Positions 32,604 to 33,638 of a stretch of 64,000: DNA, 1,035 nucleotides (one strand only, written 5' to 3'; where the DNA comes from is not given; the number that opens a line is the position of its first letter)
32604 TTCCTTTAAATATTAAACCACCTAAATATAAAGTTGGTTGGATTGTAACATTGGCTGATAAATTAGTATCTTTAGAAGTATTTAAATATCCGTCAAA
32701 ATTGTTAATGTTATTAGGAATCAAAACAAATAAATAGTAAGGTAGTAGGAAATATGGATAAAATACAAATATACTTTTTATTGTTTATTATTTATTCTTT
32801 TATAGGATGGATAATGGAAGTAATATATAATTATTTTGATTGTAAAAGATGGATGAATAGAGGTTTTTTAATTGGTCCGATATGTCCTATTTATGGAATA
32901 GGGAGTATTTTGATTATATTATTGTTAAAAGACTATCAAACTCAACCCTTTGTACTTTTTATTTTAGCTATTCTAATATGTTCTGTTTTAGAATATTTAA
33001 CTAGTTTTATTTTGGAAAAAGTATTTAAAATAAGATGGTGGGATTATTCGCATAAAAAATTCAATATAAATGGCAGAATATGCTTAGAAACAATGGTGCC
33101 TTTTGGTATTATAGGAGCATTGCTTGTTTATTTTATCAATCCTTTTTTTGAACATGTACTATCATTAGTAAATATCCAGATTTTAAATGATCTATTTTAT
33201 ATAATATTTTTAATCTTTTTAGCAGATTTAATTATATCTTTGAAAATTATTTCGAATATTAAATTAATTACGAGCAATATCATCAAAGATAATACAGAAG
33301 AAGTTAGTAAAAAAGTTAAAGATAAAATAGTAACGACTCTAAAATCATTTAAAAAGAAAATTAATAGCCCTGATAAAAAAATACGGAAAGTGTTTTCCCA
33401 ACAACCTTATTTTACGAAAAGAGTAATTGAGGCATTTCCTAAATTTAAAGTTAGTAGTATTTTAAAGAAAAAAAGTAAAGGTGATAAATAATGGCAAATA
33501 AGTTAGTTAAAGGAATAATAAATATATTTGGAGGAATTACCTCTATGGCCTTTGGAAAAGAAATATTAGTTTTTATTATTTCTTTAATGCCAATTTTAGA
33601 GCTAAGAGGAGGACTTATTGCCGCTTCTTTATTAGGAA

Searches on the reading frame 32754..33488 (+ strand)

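Call 72: search_protein_families(library=pfam, proteins=[window:32754-33488:+], max_evalue=0.001)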
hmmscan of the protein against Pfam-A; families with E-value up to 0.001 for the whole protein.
window:32754-33488:+ (245 aa): 1 family
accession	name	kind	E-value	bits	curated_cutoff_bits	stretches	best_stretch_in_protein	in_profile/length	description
PF06541.16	ABC_trans_CmpB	-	3.7e-52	176.9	25.9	1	9-162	1-150/151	Putative ABC-transporter type IV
